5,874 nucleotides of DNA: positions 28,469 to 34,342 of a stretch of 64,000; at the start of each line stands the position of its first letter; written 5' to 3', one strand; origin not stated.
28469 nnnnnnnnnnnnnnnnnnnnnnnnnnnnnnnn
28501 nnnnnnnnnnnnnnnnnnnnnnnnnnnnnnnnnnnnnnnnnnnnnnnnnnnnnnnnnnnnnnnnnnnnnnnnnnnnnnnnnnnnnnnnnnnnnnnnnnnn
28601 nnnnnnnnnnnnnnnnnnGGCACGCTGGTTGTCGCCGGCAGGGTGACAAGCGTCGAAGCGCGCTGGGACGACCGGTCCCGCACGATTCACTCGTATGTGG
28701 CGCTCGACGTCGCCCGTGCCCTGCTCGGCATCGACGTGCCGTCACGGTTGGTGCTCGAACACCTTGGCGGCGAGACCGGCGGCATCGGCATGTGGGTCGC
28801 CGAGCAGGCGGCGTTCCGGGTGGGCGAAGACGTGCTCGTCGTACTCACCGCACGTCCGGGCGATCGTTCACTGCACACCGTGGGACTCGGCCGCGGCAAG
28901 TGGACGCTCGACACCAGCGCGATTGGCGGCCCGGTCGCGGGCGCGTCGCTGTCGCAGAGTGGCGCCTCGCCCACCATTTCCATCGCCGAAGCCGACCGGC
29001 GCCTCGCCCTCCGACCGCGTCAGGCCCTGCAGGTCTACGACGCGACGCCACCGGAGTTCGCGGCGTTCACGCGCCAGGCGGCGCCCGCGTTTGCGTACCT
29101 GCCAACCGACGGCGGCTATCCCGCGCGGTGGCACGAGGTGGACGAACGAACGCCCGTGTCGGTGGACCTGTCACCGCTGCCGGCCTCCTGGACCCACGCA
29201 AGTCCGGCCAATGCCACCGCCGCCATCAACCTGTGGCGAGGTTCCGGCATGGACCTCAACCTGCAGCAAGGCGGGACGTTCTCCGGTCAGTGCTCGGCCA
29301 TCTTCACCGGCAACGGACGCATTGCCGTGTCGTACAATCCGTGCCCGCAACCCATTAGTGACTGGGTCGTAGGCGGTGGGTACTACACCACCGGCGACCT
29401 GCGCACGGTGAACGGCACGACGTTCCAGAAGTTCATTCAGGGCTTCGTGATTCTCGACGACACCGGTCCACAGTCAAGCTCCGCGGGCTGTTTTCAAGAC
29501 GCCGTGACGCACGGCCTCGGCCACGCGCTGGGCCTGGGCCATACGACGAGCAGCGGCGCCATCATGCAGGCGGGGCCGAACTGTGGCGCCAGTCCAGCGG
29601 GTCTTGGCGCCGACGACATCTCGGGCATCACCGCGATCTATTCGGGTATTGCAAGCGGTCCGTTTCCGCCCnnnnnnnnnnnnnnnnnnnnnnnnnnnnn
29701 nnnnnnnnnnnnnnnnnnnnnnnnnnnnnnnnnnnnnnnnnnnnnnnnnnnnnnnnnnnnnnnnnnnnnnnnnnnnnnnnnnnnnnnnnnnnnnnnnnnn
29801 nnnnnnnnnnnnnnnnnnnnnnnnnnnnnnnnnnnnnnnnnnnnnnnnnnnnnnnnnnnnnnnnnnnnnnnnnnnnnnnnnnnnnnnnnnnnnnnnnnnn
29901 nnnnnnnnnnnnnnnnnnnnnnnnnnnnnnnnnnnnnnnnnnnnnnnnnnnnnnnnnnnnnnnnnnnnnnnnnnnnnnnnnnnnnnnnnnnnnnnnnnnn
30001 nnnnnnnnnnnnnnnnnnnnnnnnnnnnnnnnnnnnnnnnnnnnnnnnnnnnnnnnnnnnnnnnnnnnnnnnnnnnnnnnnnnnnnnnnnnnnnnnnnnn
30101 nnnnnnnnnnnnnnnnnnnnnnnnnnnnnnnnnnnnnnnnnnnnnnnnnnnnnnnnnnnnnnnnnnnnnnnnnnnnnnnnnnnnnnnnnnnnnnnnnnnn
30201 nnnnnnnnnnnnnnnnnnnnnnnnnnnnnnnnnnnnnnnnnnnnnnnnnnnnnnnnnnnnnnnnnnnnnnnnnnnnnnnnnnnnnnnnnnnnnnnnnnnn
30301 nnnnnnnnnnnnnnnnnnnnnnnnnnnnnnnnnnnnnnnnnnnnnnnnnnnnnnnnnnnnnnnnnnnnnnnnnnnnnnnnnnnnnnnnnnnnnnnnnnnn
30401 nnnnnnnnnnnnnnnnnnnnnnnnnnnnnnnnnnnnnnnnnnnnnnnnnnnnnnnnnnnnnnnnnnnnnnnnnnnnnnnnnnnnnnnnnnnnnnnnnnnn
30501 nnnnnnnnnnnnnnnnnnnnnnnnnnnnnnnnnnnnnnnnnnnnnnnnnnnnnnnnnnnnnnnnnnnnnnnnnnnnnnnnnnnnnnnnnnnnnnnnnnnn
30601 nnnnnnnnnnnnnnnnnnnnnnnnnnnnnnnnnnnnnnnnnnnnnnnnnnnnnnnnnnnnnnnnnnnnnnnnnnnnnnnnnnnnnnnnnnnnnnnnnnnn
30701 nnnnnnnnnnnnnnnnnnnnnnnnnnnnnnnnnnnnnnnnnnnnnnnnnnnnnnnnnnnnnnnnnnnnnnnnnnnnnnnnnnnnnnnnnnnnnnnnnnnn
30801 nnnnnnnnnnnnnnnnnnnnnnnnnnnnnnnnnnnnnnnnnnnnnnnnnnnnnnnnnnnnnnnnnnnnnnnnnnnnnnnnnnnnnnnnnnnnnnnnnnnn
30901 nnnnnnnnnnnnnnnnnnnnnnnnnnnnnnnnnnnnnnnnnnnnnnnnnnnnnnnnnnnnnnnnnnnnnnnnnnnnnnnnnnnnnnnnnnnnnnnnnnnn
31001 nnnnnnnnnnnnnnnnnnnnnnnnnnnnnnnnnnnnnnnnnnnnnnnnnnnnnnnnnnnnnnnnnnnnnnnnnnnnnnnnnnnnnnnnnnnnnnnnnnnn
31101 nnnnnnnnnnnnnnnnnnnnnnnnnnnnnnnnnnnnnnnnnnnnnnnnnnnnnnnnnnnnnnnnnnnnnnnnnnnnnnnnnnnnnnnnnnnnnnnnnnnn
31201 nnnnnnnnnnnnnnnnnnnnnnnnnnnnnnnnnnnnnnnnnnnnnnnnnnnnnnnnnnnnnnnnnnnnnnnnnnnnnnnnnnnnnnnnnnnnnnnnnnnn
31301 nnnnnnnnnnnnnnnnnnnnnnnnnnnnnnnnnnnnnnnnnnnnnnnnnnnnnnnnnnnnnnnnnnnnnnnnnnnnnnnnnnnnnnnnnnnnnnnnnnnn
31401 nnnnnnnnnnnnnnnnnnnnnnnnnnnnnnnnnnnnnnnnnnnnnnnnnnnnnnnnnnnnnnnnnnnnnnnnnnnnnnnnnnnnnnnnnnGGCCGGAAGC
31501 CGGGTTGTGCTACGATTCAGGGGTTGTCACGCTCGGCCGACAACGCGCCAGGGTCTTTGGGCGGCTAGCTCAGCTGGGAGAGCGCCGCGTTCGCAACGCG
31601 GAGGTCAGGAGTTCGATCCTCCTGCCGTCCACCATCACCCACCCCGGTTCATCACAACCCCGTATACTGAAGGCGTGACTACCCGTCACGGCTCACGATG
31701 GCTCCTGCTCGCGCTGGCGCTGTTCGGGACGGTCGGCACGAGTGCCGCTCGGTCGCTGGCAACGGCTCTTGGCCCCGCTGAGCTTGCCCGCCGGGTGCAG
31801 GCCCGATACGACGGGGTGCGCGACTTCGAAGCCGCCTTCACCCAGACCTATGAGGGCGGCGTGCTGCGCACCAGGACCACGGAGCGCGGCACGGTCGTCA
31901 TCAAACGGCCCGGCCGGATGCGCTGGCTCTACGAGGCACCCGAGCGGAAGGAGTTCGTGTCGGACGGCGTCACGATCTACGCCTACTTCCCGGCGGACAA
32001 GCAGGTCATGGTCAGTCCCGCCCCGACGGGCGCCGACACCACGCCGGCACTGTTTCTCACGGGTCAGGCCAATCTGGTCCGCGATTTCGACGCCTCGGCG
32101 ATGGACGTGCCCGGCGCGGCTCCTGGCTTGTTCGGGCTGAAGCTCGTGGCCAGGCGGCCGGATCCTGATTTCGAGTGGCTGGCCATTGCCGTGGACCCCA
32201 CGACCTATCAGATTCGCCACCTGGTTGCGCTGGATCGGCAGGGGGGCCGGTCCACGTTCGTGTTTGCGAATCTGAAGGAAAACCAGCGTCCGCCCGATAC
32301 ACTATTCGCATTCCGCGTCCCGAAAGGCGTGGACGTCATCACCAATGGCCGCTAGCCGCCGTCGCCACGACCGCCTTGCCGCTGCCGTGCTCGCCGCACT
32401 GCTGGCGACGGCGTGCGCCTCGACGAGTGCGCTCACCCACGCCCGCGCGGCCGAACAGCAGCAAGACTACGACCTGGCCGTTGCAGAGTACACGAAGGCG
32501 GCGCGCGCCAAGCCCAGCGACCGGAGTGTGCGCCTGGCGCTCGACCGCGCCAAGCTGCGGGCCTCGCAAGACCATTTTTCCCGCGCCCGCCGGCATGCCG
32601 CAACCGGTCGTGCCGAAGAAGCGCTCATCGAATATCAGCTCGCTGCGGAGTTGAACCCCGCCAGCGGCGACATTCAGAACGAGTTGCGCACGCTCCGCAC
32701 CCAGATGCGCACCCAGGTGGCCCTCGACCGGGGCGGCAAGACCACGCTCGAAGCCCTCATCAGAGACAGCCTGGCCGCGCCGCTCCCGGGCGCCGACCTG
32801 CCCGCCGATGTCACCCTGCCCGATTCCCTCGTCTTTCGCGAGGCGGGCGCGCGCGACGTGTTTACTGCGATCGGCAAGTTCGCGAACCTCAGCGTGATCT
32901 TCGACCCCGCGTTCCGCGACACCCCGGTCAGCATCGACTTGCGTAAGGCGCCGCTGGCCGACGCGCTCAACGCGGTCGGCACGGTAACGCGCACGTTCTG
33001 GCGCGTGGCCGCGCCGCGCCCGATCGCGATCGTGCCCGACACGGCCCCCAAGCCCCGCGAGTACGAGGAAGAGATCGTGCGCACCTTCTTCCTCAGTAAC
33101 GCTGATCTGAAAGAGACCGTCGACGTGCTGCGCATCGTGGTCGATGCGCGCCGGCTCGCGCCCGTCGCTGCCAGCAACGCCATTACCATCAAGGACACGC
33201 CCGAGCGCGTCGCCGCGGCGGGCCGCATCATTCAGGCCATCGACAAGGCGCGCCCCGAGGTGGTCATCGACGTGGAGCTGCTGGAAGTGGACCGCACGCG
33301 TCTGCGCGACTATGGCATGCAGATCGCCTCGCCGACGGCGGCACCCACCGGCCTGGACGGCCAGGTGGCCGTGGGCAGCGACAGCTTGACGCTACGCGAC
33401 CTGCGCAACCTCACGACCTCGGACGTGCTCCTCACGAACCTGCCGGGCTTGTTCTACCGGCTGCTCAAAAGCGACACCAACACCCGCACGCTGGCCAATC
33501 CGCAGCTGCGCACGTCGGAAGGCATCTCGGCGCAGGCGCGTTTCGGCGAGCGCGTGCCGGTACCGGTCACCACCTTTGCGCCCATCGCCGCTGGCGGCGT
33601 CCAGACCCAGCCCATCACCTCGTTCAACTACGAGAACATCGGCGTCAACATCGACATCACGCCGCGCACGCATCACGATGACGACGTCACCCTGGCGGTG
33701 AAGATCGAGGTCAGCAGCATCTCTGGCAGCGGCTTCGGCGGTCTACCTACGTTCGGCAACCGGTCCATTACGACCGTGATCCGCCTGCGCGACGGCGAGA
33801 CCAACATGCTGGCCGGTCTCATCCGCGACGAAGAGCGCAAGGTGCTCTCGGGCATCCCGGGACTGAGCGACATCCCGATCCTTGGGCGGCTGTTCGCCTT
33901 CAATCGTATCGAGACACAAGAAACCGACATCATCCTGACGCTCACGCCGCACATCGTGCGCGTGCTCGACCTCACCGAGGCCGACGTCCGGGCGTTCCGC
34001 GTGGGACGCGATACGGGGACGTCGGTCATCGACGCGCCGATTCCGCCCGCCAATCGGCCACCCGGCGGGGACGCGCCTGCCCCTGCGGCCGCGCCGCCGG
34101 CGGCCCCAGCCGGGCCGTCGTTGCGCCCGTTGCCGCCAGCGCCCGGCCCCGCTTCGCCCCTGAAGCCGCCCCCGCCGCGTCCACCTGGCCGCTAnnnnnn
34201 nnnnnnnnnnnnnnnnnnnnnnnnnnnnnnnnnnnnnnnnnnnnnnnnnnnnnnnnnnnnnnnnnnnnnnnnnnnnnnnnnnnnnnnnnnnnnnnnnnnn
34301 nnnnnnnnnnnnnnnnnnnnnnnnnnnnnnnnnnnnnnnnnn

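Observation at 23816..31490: Accessory block: three paralogous secreted FN3-repeat proteins bracketed by a GT39 (GT-C) glycosyltransferase and a WecD-like N-acetyltransferase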

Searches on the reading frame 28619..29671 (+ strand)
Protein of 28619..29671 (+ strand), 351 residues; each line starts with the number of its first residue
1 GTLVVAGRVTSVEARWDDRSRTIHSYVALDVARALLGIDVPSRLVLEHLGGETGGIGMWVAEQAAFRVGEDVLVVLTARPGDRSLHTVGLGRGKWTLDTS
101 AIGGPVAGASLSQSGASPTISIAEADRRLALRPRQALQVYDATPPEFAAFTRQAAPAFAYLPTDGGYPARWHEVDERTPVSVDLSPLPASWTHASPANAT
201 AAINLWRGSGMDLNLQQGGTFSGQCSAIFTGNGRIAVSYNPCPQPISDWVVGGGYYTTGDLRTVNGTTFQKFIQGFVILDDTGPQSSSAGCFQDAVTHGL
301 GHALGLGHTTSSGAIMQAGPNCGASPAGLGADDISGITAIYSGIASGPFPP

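Call 54: find_homologous_proteins(query=window:28619-29671:+, max_evalue=0.001)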
Query window:28619-29671:+ (351 aa): 36 proteins with E <= 0.001 among 8000 candidates.
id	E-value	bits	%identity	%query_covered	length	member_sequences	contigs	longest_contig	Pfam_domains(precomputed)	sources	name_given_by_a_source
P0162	2.7e-105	370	56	100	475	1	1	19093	PF00413.31,PF00041.28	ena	-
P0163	6.6e-104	366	86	56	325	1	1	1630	-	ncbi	-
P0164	1.0e-98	349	55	99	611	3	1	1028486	PF00413.31,PF00041.28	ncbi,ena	-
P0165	4.3e-91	324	54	94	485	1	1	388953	-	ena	-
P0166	5.7e-91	323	49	100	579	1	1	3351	PF00041.28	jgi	jgi:hypothetical protein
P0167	7.8e-87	310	54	92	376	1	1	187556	-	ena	-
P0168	5.0e-85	304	60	70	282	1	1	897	PF00413.31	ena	-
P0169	2.0e-78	282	61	66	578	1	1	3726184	PF00413.31,PF00801.27,PF00041.28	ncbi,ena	-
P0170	4.0e-62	228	42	99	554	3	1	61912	PF07495.20,PF00413.31,PF00041.28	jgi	jgi:hypothetical protein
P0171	6.1e-54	201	37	97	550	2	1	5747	PF00413.31,PF00041.28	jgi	jgi:hypothetical protein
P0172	2.1e-53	200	70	40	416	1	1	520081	PF00413.31,PF00041.28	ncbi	-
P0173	2.4e-53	199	39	97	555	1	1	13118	PF00413.31,PF00801.27,PF00041.28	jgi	jgi:hypothetical protein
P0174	5.5e-52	195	60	43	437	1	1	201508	-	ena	-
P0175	2.0e-51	193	39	97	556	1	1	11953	PF00413.31,PF00801.27,PF00041.28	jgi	jgi:hypothetical protein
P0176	8.2e-51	191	38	97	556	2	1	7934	PF00413.31,PF00041.28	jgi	jgi:Fibronectin type III domain/Matrixin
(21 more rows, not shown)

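Call 65: predict_structure(alignment_id=A5)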
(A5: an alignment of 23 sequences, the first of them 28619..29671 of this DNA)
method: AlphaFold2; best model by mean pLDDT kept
length: 351 residues; sequences in the alignment: 23
mean_pLDDT: 70.8   pTM: 0.53
mean pLDDT of the five models: 70.8, 70.8, 69.7, 68.2, 68.0
residues with pLDDT >= 90: 21; 70-90: 193; 50-70: 82; < 50: 55
segments of 3 or more residues with pLDDT < 50: 101-116, 134-137, 148-169, 171-176, 222-224, 349-351
pLDDT, mean of each block of 10 residues (from residue 1): 85 82 88 82 88 77 84 86 80 74 33 46 72 56 57 29 45 53 85 87 80 72 55 78 62 68 65 79 85 90 75 74 83 73 52 35
secondary structure, 60 per line:
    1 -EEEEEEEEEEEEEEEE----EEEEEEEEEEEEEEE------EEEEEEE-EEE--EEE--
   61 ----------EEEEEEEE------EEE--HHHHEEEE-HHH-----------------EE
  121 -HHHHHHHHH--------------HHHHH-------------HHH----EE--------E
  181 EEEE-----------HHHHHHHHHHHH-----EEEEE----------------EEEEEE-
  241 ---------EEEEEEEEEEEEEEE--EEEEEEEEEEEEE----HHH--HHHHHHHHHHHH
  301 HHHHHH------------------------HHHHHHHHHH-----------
elements in order: E2-17 E22-36 E43-49 E51-53 E56-58 E71-78 E85-87 H90-93 E94-97 H122-130 H145-149 E180-184 H196-207 E213-217 E234-239 E250-264 E267-279 H289-306 H331-340

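Call 67: fold_search(model_id=the predicted structure, library=pdb)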
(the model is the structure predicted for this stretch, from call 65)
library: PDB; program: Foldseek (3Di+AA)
matches with E <= 10: 639; with E <= 0.001: 1
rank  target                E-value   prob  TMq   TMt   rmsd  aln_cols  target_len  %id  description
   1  5th6_A                9.3e-04  1.00  0.27  0.40   8.2       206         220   17  Structure determination of a potent, selective antibody inhibitor of human MMP9 (apo MMP9) (released 2017-03-01)
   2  6mav_A                1.1e-03  1.00  0.28  0.54   6.7       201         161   17  Complex of tissue inhibitor of metalloproteinase-1 (TIMP-1) mutant L34G with matrix metalloproteinase-3 catalytic doma (released 2019-05-15)
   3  5th6_C                1.1e-03  1.00  0.28  0.41   8.0       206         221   16  Structure determination of a potent, selective antibody inhibitor of human MMP9 (apo MMP9) (released 2017-03-01)
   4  4h2e_A                1.1e-03  1.00  0.30  0.57   5.6       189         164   15  Crystal structure of an MMP twin inhibitor complexing two MMP-9 catalytic domains (released 2013-04-24)
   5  5th9_A                1.4e-03  1.00  0.26  0.39   6.1       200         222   16  Structure determination of a potent, selective antibody inhibitor of human MMP9 (GS-5745 bound to MMP-9) (released 2017-03-15)
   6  5ue4_A                1.5e-03  1.00  0.29  0.41   6.3       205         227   17  proMMP-9desFnII complexed to JNJ0966 INHIBITOR (released 2017-09-13)
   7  5ue3_A                1.5e-03  0.99  0.28  0.40   9.3       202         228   18  proMMP-9desFnII (released 2017-09-13)
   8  5ue3_B                2.0e-03  0.99  0.27  0.40   8.5       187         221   19  proMMP-9desFnII (released 2017-09-13)
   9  5th9_C                2.3e-03  1.00  0.32  0.48   6.7       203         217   17  Structure determination of a potent, selective antibody inhibitor of human MMP9 (GS-5745 bound to MMP-9) (released 2017-03-15)
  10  4jij_A                2.5e-03  1.00  0.30  0.57   5.4       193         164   16  Crystal structure of an inactive mutant of MMP-9 catalytic domain in complex with a fluorogenic synthetic peptidic sub (released 2014-03-12)
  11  5th6_B                2.8e-03  1.00  0.29  0.45   8.4       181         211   19  Structure determination of a potent, selective antibody inhibitor of human MMP9 (apo MMP9) (released 2017-03-01)
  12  3kej_A                3.3e-03  0.98  0.26  0.51   8.3       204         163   14  Crystal Structure of Human MMP-13 complexed with a (pyridin-4-yl)-2H-tetrazole compound (released 2010-11-10)
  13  1q3a_A                4.0e-03  0.98  0.28  0.53   6.9       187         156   16  Crystal structure of the catalytic domain of human matrix metalloproteinase 10 (released 2004-04-06)
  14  1gkc_B                4.2e-03  1.00  0.29  0.58   6.0       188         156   18  MMP9-inhibitor complex (released 2002-05-16)
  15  3ma2_D                6.1e-03  0.98  0.28  0.50   6.5       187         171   14  Complex membrane type-1 matrix metalloproteinase (MT1-MMP) with tissue inhibitor of metalloproteinase-1 (TIMP-1) (released 2010-06-30)
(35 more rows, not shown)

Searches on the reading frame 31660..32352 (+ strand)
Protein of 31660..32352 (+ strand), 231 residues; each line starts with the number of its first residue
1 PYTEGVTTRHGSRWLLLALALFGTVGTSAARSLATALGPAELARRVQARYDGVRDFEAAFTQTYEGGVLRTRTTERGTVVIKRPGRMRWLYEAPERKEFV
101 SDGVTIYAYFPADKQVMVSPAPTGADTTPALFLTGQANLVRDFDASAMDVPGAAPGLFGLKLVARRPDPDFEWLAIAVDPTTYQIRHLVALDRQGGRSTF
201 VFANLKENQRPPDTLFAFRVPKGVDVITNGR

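Call 92: search_protein_families(library=pfam, proteins=[window:31660-32352:+], max_evalue=0.00001)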
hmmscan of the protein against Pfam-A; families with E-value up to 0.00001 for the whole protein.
window:31660-32352:+ (231 aa): 2 families
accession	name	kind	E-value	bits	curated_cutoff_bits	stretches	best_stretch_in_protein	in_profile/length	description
PF03548.22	LolA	-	1.8e-26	93.3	23.6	1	53-218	3-164/165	Outer membrane lipoprotein carrier protein LolA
PF09865.15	DUF2092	-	1.3e-06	28.5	21.2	0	72-127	37-93/212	Predicted periplasmic protein (DUF2092)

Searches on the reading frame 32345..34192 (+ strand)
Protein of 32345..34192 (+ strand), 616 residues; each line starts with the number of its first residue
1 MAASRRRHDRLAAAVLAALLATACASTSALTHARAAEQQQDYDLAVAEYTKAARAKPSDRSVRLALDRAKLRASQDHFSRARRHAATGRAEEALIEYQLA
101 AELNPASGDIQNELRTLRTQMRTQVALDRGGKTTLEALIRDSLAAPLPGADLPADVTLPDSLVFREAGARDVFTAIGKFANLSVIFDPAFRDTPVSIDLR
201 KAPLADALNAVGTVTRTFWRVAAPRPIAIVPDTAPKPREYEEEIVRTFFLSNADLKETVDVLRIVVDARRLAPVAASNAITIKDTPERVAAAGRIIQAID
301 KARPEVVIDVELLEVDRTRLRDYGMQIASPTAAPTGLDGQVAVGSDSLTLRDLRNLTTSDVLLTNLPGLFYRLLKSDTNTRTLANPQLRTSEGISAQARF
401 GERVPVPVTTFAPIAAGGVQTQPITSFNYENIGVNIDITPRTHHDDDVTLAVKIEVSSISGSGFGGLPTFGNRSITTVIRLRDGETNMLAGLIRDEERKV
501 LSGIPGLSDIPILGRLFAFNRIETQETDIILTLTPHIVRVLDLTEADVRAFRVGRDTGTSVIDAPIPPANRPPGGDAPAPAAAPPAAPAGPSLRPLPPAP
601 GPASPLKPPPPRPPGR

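Call 92: search_protein_families(library=pfam, proteins=[window:32345-34192:+], max_evalue=0.00001)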
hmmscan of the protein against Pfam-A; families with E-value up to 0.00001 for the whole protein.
window:32345-34192:+ (616 aa): 2 families
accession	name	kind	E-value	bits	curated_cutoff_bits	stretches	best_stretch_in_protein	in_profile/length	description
PF00263.26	Secretin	-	5.6e-38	130.6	27.5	1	374-539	2-169/169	Bacterial type II and III secretion system protein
PF03958.22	Secretin_N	-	5.1e-07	30.3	28.2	1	245-304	1-68/69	Bacterial type II/III secretion system short domain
